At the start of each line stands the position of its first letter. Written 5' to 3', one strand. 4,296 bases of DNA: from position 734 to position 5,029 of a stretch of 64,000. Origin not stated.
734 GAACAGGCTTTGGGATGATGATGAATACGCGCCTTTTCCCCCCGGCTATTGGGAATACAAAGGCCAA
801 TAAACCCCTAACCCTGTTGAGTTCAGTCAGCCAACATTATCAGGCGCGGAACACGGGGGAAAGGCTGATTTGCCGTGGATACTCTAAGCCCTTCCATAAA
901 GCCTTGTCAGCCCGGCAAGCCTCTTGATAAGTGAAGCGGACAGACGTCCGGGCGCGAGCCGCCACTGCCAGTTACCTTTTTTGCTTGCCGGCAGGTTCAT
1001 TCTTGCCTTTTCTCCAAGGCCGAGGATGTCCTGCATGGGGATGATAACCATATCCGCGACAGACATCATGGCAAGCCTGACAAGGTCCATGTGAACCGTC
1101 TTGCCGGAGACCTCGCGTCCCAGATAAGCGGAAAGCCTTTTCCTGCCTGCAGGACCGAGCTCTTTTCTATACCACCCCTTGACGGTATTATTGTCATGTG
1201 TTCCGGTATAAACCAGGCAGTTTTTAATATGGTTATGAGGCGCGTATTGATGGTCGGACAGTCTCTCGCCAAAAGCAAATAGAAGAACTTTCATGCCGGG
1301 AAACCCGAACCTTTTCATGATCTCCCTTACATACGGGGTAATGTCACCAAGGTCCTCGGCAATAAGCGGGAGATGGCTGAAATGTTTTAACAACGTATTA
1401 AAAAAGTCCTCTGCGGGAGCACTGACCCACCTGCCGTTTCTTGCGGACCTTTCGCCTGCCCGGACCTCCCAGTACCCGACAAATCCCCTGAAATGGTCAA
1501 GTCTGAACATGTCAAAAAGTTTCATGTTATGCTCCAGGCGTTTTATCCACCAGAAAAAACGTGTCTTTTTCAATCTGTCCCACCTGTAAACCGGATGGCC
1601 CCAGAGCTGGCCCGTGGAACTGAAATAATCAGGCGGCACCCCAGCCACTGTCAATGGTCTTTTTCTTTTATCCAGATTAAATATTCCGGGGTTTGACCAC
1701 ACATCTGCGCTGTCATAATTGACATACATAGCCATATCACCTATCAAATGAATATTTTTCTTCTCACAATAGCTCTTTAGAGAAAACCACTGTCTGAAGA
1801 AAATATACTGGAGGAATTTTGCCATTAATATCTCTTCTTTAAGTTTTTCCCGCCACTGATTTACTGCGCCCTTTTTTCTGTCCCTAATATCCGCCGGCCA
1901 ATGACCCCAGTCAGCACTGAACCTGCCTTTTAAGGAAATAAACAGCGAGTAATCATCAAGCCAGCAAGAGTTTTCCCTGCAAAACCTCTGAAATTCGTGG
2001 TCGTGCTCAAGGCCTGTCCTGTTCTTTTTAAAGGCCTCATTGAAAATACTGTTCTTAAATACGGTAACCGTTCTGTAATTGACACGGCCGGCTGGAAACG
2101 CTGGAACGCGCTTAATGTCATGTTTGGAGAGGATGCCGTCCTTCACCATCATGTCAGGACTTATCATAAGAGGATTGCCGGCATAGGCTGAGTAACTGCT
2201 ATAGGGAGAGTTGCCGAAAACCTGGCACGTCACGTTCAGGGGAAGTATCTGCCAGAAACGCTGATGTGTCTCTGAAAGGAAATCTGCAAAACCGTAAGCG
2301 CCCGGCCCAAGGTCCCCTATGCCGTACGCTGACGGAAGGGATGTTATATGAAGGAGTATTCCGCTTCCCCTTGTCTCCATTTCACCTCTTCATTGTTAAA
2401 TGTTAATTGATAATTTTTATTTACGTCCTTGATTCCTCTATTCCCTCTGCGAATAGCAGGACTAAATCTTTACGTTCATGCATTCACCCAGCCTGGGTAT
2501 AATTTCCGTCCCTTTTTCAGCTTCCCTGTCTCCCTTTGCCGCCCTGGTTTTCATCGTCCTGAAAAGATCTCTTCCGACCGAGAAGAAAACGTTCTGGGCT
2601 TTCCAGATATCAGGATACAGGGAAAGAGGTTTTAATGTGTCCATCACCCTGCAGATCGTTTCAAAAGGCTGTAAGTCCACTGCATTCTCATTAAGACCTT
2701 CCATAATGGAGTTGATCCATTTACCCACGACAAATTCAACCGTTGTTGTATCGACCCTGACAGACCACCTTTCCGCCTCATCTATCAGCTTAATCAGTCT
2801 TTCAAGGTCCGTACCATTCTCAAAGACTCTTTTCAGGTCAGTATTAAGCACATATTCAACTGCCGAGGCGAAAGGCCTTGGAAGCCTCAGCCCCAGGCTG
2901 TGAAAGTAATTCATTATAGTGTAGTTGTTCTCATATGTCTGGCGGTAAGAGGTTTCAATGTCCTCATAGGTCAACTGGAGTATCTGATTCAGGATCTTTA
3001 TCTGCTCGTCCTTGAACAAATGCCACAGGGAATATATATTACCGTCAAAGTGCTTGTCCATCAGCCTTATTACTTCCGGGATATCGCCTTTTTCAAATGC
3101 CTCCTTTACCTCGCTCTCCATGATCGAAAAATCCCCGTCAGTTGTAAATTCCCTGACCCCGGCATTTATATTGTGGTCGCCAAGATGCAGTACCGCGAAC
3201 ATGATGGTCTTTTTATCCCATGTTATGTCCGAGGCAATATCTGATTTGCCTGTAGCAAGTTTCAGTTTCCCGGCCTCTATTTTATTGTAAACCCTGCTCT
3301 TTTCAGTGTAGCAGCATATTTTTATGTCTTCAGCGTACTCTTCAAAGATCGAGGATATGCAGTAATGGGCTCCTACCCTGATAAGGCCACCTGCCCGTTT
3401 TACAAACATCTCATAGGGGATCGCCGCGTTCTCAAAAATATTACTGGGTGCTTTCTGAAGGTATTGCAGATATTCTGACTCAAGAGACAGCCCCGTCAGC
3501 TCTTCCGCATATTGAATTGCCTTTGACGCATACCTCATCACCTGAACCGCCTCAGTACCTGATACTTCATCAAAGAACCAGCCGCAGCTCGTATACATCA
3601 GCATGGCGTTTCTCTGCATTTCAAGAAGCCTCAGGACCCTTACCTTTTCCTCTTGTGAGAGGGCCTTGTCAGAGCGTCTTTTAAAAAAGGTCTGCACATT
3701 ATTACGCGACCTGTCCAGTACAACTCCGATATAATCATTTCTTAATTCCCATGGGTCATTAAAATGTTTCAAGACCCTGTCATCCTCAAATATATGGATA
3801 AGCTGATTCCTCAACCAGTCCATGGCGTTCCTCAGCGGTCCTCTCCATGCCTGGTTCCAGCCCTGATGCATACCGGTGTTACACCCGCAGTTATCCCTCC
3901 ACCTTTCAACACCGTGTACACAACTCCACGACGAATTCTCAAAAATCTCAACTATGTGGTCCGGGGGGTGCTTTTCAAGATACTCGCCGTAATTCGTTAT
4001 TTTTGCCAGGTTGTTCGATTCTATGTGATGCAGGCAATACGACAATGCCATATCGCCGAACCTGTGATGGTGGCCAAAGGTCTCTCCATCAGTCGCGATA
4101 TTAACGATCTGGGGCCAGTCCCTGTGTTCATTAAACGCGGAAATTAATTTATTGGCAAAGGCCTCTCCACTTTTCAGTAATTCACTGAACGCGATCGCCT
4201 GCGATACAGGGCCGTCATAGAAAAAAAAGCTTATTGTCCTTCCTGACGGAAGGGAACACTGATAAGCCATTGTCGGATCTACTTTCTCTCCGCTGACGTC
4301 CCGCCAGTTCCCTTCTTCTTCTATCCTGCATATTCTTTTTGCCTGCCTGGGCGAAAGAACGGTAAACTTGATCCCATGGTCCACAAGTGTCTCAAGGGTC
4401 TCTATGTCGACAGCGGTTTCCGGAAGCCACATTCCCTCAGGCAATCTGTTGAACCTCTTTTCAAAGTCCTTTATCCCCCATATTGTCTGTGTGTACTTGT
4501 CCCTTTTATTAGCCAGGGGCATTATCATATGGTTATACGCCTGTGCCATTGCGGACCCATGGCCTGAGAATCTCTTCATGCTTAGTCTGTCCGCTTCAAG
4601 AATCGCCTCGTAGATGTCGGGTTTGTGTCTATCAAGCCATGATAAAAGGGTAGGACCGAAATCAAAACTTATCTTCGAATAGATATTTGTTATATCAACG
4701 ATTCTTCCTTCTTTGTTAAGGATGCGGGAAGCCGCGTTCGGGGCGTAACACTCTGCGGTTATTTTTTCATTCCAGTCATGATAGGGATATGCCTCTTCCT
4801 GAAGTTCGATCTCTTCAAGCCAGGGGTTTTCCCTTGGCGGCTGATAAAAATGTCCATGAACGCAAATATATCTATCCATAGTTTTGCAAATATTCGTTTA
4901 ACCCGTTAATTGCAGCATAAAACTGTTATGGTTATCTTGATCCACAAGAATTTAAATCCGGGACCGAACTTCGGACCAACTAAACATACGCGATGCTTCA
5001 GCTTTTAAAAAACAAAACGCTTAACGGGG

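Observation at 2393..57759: Short periodic tandem arrays (mostly heptamers) abut the start-codon region of many genes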

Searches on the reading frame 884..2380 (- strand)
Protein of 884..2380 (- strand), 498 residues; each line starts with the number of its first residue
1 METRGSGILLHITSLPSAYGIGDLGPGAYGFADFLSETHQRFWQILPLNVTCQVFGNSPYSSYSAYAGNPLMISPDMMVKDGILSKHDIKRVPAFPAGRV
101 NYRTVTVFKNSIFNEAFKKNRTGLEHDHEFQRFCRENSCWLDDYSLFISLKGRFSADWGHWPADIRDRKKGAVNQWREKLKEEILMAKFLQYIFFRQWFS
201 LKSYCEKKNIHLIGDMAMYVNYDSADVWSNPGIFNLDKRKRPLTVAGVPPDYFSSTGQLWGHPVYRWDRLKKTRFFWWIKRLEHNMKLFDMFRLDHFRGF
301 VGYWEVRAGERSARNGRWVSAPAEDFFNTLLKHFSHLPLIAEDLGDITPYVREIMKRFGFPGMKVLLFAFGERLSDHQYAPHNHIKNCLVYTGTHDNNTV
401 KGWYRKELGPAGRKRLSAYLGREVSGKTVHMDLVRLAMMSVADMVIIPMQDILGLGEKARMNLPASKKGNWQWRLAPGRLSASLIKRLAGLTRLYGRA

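Call 8: search_protein_families(library=pfam, proteins=[window:884-2380:-])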
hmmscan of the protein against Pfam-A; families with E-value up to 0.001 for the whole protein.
window:884-2380:- (498 aa): 1 family
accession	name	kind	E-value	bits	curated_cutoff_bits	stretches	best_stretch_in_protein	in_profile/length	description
PF02446.23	Glyco_hydro_77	-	1e-171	572.4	25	1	10-478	1-462/465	4-alpha-glucanotransferase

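Call 61: find_encoding_contigs(protein=window:884-2380:-, flank=3000, max_places=10)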
Protein window:884-2380:- (498 aa): 20 contigs read that carry it; 10 places shown.
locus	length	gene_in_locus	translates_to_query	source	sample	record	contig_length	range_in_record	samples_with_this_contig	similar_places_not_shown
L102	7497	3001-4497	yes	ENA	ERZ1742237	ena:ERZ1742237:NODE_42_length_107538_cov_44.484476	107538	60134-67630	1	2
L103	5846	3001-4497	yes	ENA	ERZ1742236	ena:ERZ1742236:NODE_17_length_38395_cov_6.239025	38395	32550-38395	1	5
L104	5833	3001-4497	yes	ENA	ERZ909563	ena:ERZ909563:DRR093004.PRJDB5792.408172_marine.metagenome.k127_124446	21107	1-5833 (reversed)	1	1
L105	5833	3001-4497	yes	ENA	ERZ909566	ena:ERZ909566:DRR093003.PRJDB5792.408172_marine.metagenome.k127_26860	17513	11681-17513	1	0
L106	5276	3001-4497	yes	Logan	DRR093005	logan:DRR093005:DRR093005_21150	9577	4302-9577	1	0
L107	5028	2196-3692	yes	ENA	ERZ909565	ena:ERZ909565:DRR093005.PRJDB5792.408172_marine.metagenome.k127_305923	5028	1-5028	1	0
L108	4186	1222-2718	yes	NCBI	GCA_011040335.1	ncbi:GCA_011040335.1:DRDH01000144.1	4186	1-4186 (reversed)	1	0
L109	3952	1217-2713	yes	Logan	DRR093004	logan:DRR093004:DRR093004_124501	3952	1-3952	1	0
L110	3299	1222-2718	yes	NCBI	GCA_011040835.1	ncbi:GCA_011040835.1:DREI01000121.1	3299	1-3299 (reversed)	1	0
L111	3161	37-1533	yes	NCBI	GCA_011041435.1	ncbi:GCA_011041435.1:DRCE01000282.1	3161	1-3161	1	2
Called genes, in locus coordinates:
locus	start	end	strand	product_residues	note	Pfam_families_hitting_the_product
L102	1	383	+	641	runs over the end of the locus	PF02922:CBM_48, PF00128:Alpha-amylase, PF02806:Alpha-amylase_C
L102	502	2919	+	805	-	PF03065:Glyco_hydro_57, PF12055:DUF3536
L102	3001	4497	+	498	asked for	PF02446:Glyco_hydro_77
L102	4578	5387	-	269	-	-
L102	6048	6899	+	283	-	PF01797:Y1_Tnp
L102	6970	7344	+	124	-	-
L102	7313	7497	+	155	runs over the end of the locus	-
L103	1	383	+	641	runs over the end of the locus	PF02922:CBM_48, PF00128:Alpha-amylase, PF02806:Alpha-amylase_C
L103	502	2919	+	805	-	PF03065:Glyco_hydro_57, PF12055:DUF3536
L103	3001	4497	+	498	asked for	PF02446:Glyco_hydro_77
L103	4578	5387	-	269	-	-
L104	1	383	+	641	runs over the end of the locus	PF02922:CBM_48, PF00128:Alpha-amylase, PF02806:Alpha-amylase_C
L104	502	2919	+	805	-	PF03065:Glyco_hydro_57, PF12055:DUF3536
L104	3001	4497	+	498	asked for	PF02446:Glyco_hydro_77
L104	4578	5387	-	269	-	-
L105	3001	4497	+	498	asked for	PF02446:Glyco_hydro_77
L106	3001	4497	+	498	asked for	PF02446:Glyco_hydro_77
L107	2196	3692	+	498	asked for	PF02446:Glyco_hydro_77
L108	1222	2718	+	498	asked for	PF02446:Glyco_hydro_77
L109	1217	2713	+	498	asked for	PF02446:Glyco_hydro_77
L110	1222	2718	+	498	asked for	PF02446:Glyco_hydro_77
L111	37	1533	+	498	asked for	PF02446:Glyco_hydro_77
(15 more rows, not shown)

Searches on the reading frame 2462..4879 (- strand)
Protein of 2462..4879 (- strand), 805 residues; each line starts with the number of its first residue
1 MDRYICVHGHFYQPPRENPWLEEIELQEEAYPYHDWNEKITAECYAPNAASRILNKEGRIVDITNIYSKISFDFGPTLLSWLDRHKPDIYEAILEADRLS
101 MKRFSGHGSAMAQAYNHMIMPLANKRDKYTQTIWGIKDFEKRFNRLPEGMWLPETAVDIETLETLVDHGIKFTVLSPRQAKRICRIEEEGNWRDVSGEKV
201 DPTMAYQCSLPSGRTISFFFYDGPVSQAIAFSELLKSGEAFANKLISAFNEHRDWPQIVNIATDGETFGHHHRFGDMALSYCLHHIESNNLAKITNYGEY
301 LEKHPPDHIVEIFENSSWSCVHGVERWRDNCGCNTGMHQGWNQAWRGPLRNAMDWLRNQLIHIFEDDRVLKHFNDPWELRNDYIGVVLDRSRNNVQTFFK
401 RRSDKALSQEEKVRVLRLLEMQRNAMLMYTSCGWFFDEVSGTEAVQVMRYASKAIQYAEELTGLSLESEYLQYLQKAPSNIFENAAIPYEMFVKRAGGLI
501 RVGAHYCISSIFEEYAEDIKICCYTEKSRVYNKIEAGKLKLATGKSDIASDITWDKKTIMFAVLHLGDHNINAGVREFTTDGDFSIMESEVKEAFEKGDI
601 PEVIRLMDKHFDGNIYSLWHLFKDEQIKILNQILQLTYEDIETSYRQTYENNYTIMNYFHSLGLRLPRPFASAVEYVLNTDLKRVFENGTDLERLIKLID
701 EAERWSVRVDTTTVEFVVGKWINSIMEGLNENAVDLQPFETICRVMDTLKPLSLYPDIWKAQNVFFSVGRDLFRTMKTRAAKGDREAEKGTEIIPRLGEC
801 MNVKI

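Call 8: search_protein_families(library=pfam, proteins=[window:2462-4879:-])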
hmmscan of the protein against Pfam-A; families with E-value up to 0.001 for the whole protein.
window:2462-4879:- (805 aa): 2 families
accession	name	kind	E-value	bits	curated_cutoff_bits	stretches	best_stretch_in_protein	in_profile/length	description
PF12055.13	DUF3536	-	2.1e-106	355.9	25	1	341-622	1-284/284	Domain of unknown function (DUF3536)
PF03065.20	Glyco_hydro_57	-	1.2e-18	67.9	21.2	1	17-311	18-289/291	Glycosyl hydrolase family 57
